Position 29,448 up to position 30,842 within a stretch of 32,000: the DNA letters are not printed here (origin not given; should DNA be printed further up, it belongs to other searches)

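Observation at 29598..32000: B12-binding radical SAM enzyme translationally coupled (ATGA) to a type III polyketide synthase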

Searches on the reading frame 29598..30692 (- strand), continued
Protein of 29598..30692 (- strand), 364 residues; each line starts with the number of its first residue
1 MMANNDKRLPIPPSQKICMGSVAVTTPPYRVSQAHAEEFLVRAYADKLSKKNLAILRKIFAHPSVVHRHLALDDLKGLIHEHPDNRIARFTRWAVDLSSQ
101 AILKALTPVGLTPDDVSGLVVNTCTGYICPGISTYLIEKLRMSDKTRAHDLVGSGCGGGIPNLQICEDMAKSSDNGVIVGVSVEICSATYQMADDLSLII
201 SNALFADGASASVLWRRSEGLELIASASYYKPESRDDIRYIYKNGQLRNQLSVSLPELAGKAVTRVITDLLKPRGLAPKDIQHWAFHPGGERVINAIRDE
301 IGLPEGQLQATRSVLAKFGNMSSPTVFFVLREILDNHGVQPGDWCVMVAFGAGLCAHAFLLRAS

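Call 18: search_solved_structures(query=L001:1211-2638:+, max_evalue=0.00001, show_alignments=1)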
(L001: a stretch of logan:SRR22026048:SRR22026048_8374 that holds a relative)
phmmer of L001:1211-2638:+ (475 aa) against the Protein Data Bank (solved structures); distinct sequences matched with E-value up to 0.00001: 3.
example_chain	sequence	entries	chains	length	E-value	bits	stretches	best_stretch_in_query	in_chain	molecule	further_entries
6wte_A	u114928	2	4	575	1.5e-26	96.3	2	5-152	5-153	B12-binding domain-containing protein | Tryptophan-C2-methyltransferase containing B12-binding domain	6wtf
6fd2_B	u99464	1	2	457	7.7e-13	51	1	189-391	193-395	Putative apramycin biosynthetic oxidoreductase 4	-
9ccb_A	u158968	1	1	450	1.5e-09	40.2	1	95-386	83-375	Radical SAM core domain-containing protein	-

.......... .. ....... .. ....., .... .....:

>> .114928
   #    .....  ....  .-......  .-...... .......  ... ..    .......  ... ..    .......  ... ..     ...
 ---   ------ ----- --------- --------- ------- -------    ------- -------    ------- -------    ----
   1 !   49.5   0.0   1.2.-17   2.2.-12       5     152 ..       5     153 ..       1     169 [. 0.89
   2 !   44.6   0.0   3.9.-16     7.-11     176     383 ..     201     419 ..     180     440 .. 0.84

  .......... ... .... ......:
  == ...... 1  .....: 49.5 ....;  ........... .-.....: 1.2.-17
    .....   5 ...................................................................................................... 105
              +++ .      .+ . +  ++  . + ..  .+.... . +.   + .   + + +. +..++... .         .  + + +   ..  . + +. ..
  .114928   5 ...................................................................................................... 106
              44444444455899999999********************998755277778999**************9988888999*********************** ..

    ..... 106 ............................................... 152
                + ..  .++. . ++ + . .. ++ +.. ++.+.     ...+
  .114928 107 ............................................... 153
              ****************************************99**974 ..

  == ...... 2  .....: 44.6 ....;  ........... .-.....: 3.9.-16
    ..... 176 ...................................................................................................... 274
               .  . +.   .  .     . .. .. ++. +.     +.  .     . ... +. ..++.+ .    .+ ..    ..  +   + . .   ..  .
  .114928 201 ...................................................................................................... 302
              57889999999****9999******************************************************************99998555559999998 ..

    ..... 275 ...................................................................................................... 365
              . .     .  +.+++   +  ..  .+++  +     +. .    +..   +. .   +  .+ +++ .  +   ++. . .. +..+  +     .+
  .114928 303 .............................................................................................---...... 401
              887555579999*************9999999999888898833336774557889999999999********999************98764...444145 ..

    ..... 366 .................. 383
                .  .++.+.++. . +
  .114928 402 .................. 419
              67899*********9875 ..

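Call 23: search_protein_families(library=pfam, proteins=[L070:4566-5789:+, L064:5247-6491:+, L076:9137-9874:+, L076:7535-7969:+, L033:5936-6316:+, L077:9125-9925:+, L070:3824-4564:+, L064:8848-9501:+, L074:5227-5736:+], max_evalue=0.01)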
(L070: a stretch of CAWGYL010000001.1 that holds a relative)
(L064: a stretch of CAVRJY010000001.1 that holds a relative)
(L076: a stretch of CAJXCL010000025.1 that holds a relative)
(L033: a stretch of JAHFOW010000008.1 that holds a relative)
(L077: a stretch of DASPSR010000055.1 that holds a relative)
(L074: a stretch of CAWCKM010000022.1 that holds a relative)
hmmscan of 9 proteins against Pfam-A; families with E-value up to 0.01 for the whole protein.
L070:4566-5789:+ (407 aa): 1 family
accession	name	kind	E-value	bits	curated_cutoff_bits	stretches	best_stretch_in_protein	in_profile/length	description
PF01136.24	Peptidase_U32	-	0.00045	20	22.4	1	89-228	3-135/233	Peptidase family U32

L064:5247-6491:+ (414 aa): 5 families
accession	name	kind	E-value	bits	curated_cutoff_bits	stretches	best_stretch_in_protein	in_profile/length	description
PF00109.32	ketoacyl-synt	-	5.2e-51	174.1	20.8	1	1-244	1-252/252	Beta-ketoacyl synthase, N-terminal domain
PF02801.28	Ketoacyl-synt_C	-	1.2e-37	128.9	20.8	1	252-362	1-116/119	Beta-ketoacyl synthase, C-terminal domain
PF00108.29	Thiolase_N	-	3.8e-07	30.2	26.4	1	137-204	63-128/260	Thiolase, N-terminal domain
PF11743.13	DUF3301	-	0.0029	17.7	25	1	69-135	18-84/95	Protein of unknown function (DUF3301)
PF08545.16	ACP_syn_III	-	0.0089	16.3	24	0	222-243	45-66/80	3-Oxoacyl-[acyl-carrier-protein (ACP)] synthase III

L076:9137-9874:+ (245 aa): 7 families
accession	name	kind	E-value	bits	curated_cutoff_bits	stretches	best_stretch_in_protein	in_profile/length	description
PF13649.12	Methyltransf_25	-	1.7e-14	54.7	27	1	65-159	1-92/97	Methyltransferase domain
PF08241.18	Methyltransf_11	-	9.2e-13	49.1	21.2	1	66-156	1-83/95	Methyltransferase domain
PF01209.24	Ubie_methyltran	-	1.3e-11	44.7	20.1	1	58-176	44-159/233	ubiE/COQ5 methyltransferase family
PF13847.12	Methyltransf_31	-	2.8e-11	43.8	27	1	64-161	6-102/145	Methyltransferase domain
PF08242.18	Methyltransf_12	-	3.9e-05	24.7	30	1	66-159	1-91/98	Methyltransferase domain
PF01739.24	CheR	-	0.00019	21.4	27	1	54-106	24-81/195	CheR methyltransferase, SAM binding domain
PF13489.12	Methyltransf_23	-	0.00081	19.6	27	1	59-217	20-158/164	Methyltransferase domain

L076:7535-7969:+ (144 aa): 1 family
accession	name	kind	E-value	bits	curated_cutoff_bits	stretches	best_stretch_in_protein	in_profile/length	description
PF13473.12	Cupredoxin_1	-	2.1e-08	34.5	27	1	38-122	14-93/104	Cupredoxin-like domain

L033:5936-6316:+ (126 aa): 3 families
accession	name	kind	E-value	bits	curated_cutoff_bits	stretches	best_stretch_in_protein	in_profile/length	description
PF13473.12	Cupredoxin_1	-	6.7e-12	45.8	27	1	10-125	2-104/104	Cupredoxin-like domain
PF00116.26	COX2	-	3.5e-05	24.2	22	1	50-119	44-113/120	Cytochrome C oxidase subunit II, periplasmic domain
PF07731.20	Cu-oxidase_2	-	0.0031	17.7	20.4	0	84-109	93-118/137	Multicopper oxidase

L077:9125-9925:+ (266 aa): 3 families
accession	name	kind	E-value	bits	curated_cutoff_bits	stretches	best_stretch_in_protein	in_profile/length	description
PF18978.5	DUF5714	-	6.2e-49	166.3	26.2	1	69-245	1-173/173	Family of unknown function (DUF5714)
PF07191.17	Zn_ribbon_6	-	7.1e-05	23.2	25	1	13-70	13-65/67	Double zinc ribbon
PF13920.12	zf-C3HC4_3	-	0.006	16.8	27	1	35-61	3-30/49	Zinc finger, C3HC4 type (RING finger)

L070:3824-4564:+ (246 aa): 6 families
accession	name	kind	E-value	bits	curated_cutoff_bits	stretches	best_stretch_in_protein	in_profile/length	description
PF13649.12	Methyltransf_25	-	4.1e-14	53.5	27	1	70-165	1-93/97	Methyltransferase domain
PF08241.18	Methyltransf_11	-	1.2e-13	51.9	21.2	1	84-166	10-88/95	Methyltransferase domain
PF13847.12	Methyltransf_31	-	3.6e-11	43.4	27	1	69-170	6-106/145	Methyltransferase domain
PF01209.24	Ubie_methyltran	-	5.6e-10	39.4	20.1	1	66-190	47-168/233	ubiE/COQ5 methyltransferase family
PF13489.12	Methyltransf_23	-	4.9e-07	30.1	27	1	55-224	11-160/164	Methyltransferase domain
PF08242.18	Methyltransf_12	-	1.2e-05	26.4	30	1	93-166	19-93/98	Methyltransferase domain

L064:8848-9501:+ (217 aa): 1 family
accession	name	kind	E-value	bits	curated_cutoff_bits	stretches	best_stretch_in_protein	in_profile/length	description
PF09917.15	DUF2147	-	1.6e-33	116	27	1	95-217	1-112/112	Uncharacterized protein conserved in bacteria (DUF2147)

L074:5227-5736:+ (169 aa): 2 families
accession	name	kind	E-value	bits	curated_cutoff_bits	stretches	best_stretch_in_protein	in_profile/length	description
PF01965.30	DJ-1_PfpI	-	1.4e-60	204.3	26.6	1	1-163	1-164/165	DJ-1/PfpI family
PF00117.34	GATase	-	0.0019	18.3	22.8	1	49-109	25-88/190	Glutamine amidotransferase class-I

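Call 30: find_homologous_proteins(query=L001:1211-2638:+, max_evalue=1e-20)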
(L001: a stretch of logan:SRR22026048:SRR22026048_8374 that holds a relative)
Query L001:1211-2638:+ (475 aa): 1998 proteins with E <= 1e-20 among 8000 candidates; the best 120 are listed.
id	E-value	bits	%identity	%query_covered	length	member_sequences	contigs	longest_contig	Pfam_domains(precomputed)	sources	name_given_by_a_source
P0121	0.0e+0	1104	100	100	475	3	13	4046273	PF04055.28,PF02310.25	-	-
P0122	6.3e-283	957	86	100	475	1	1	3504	PF04055.28,PF02310.25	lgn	-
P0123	1.8e-280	949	85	100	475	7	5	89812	PF04055.28,PF02310.25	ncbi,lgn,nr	ncbi:MAG: radical SAM protein [Candidatus Brocadia sp.]|nr:radical SAM protein [Candidatus Brocadia 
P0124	1.6e-279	945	85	100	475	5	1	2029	PF04055.28,PF19864.6,PF02310.25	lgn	-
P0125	2.3e-275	932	84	100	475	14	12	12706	PF04055.28,PF19864.6,PF02310.25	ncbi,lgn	-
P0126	9.2e-269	910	84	96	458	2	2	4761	PF04055.28,PF02310.25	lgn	-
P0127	4.5e-266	901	84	96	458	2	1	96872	PF04055.28,PF02310.25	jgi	-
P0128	5.0e-264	894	80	100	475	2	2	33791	PF04055.28,PF19864.6,PF02310.25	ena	-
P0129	1.3e-259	880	79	100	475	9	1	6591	PF04055.28,PF02310.25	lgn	-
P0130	1.6e-259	880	78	100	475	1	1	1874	PF04055.28,PF02310.25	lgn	-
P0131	4.3e-258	875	79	100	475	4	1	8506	PF04055.28,PF02310.25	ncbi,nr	ncbi:MAG: hypothetical protein QG591_1919 [Planctomycetota bacterium]|nr:hypothetical protein [Planc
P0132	6.2e-255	864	76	100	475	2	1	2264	PF04055.28,PF02310.25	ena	-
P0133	2.7e-252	856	76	100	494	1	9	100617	PF04055.28,PF02310.25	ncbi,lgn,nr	ncbi:MAG: cobalamin-dependent protein [Candidatus Brocadia sp.]|nr:cobalamin-dependent protein [Cand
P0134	3.1e-252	855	75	100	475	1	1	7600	PF04055.28,PF02310.25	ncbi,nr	ncbi:MAG: cobalamin B12-binding domain-containing protein [Planctomycetes bacterium]|nr:cobalamin B1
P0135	2.1e-250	849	76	97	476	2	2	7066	PF04055.28,PF19864.6,PF02310.25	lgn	-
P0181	1.1e-235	801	71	100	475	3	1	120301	PF04055.28,PF02310.25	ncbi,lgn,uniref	ncbi:cobalamin-dependent protein [Candidatus Kuenenia sp.]|uniref:B12-binding domain-containing radi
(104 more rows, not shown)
